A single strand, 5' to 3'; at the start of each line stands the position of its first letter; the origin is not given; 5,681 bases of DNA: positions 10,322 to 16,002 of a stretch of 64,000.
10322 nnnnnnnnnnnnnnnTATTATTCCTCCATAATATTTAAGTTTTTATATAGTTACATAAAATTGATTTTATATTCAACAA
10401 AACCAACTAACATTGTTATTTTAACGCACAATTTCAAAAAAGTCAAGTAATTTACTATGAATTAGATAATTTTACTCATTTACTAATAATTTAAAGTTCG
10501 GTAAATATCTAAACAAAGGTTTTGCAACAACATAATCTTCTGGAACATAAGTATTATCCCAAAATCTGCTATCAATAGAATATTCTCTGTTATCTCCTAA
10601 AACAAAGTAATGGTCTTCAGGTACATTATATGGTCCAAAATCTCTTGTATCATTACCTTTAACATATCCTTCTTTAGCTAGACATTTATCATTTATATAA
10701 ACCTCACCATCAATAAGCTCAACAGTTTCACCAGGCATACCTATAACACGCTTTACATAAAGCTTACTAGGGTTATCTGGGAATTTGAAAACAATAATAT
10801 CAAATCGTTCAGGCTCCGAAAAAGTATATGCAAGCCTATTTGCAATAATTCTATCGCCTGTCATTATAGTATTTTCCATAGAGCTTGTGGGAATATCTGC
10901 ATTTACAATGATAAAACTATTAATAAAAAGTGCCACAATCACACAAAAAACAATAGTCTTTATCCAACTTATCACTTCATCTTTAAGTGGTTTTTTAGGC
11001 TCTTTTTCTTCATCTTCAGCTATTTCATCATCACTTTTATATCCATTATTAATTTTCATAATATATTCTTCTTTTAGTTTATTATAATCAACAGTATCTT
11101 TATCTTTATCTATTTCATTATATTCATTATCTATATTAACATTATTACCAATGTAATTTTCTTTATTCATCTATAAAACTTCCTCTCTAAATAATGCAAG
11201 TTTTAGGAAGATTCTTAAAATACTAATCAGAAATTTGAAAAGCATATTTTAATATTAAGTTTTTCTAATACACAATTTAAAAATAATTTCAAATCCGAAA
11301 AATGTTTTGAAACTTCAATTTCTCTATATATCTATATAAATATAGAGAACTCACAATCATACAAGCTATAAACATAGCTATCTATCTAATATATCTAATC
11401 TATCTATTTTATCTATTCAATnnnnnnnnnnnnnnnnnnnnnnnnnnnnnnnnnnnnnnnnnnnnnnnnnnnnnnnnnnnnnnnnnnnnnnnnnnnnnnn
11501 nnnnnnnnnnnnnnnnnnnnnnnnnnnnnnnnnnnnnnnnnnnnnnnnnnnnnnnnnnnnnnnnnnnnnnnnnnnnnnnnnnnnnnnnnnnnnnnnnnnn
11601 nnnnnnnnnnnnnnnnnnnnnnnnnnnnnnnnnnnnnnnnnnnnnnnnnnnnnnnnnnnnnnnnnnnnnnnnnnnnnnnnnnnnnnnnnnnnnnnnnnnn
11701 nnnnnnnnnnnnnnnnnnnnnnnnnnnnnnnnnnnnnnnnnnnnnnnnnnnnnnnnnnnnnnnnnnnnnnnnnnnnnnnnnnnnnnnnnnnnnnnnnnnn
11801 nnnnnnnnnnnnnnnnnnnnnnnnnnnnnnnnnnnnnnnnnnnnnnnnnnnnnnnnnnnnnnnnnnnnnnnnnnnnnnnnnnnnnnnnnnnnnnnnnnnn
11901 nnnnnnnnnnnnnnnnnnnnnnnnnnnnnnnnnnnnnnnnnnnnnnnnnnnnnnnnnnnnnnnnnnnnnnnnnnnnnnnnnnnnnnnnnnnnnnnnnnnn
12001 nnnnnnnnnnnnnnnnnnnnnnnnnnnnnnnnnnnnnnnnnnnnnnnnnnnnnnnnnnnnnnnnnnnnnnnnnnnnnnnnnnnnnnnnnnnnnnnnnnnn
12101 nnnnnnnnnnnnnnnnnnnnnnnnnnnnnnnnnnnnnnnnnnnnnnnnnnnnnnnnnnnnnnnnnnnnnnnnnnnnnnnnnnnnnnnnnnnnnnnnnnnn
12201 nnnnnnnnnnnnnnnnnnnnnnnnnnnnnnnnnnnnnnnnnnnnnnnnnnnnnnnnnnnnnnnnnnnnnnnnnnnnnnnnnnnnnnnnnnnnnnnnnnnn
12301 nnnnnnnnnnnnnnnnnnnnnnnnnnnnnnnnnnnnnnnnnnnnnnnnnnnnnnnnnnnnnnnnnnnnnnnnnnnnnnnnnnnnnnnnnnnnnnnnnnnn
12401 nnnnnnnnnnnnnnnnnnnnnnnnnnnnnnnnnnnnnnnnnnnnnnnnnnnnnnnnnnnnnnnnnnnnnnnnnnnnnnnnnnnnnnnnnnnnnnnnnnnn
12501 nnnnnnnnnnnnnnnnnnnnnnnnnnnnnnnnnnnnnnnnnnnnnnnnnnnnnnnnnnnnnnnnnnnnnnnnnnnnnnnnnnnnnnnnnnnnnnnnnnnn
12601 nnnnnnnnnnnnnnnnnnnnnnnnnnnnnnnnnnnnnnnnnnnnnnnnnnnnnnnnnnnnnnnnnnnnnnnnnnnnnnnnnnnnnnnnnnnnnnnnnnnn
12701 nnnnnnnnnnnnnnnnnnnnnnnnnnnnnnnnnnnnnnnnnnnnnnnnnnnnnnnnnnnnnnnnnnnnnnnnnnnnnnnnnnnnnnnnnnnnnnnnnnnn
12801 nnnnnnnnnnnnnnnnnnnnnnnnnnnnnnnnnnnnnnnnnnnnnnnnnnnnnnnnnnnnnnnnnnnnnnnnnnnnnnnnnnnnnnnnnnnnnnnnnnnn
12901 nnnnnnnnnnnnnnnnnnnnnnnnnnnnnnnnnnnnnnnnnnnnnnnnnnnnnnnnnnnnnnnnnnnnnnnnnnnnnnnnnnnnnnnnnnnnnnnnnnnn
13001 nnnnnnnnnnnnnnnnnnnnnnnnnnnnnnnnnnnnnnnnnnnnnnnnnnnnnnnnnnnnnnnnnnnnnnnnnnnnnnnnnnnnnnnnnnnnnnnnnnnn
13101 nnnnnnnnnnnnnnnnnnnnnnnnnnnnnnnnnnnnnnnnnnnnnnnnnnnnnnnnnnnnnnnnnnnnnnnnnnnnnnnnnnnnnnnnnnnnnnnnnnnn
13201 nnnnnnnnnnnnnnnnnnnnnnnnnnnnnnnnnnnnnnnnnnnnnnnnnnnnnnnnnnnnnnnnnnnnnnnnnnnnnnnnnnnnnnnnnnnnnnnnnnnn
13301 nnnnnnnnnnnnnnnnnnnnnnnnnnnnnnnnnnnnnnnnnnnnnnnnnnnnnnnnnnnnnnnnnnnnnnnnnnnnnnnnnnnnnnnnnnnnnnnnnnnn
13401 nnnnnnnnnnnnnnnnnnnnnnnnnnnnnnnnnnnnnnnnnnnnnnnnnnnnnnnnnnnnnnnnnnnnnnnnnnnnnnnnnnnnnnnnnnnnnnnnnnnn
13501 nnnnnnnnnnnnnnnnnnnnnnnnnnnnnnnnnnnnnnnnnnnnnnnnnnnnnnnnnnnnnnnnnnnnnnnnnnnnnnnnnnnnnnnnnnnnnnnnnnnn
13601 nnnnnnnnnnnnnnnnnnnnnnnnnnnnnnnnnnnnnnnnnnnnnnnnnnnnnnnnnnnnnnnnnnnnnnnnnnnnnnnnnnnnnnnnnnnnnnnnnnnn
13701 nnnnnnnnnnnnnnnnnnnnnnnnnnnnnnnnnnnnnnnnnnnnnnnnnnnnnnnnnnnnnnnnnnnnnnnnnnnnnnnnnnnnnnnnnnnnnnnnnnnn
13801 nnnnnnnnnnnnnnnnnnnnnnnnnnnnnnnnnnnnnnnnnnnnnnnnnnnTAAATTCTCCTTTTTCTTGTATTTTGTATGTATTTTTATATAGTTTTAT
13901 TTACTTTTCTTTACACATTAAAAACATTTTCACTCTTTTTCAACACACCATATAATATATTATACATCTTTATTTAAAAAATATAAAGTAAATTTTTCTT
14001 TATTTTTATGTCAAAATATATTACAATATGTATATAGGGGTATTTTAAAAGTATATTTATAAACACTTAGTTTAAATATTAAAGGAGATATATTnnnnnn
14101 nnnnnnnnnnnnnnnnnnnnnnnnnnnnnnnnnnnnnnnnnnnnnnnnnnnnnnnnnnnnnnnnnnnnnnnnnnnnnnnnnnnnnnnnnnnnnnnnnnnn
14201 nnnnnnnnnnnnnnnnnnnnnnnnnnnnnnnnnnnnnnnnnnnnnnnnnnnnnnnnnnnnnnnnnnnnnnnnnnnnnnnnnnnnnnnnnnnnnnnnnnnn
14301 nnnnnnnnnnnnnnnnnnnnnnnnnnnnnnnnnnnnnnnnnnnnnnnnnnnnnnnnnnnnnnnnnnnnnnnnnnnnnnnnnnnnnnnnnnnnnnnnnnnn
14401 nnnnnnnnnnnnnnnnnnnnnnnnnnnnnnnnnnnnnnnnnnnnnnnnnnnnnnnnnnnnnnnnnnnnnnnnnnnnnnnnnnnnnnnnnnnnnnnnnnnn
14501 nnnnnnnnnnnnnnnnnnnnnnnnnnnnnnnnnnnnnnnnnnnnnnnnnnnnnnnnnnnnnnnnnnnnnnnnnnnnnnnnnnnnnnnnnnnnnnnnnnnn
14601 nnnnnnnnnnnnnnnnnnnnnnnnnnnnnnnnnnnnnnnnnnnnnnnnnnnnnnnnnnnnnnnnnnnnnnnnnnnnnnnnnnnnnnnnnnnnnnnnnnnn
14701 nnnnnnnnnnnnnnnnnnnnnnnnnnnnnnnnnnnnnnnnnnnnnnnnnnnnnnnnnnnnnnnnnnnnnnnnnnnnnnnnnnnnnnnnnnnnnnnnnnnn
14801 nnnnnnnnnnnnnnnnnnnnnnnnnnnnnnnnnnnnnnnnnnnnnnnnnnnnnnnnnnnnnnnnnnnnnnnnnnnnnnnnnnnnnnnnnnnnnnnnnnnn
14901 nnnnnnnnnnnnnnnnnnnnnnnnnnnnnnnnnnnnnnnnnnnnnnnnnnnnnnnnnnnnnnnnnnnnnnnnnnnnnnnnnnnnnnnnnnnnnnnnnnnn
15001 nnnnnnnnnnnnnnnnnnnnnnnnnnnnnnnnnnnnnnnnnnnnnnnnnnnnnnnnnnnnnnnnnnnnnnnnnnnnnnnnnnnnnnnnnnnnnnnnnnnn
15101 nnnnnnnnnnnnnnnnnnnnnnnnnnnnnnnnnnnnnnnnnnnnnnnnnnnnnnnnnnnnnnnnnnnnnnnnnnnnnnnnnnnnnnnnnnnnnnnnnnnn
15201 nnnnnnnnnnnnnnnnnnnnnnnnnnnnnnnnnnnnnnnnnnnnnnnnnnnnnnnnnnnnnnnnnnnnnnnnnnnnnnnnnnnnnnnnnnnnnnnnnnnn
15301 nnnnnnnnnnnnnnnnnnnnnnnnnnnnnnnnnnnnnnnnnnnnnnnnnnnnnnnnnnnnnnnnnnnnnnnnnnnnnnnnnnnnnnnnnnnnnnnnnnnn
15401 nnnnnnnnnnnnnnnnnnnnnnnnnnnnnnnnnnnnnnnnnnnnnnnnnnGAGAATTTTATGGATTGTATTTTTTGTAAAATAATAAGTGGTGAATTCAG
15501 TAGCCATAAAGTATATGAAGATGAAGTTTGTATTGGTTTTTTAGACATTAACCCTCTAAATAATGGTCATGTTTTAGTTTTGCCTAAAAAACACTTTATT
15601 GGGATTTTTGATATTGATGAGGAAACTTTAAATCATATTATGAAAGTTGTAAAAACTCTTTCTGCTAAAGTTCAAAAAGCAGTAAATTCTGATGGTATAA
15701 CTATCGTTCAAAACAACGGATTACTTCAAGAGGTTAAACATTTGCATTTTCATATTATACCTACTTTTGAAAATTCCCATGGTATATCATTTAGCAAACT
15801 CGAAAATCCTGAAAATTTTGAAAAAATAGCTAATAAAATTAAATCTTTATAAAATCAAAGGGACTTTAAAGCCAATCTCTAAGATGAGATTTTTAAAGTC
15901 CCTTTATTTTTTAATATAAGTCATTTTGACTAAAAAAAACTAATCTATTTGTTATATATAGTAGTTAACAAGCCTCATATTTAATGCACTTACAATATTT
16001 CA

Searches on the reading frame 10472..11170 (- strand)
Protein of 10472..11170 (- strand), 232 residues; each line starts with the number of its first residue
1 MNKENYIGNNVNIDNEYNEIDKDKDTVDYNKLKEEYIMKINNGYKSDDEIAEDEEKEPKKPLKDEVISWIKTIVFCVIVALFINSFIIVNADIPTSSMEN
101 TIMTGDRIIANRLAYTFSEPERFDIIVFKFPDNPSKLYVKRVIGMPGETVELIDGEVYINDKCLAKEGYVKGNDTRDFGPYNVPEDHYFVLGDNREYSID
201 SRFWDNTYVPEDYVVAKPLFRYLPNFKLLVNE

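Call 36: search_protein_families(library=pfam, proteins=[window:10472-11170:-], max_evalue=0.00001)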
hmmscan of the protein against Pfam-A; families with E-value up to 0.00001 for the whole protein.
window:10472-11170:- (232 aa): 1 family
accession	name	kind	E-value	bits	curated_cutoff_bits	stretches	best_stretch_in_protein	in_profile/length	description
PF10502.14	Peptidase_S26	-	4.2e-48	163.9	22.9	1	67-222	2-167/168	Signal peptidase, peptidase S26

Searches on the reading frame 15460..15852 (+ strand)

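Call 37: search_protein_families(library=pfam, proteins=[window:15460-15852:+], max_evalue=0.00001)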
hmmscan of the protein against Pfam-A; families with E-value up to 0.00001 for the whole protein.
window:15460-15852:+ (130 aa): 3 families
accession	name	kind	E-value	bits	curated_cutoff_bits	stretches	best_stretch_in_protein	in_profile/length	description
PF01230.28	HIT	-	1.2e-23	84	21.5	1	11-104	2-97/98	HIT domain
PF11969.13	DcpS_C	-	8.6e-15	55.6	24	1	3-101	2-101/114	Scavenger mRNA decapping enzyme C-term binding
PF04677.20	CwfJ_C_1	-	2.2e-06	28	21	1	31-102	42-109/122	Protein similar to CwfJ C-terminus 1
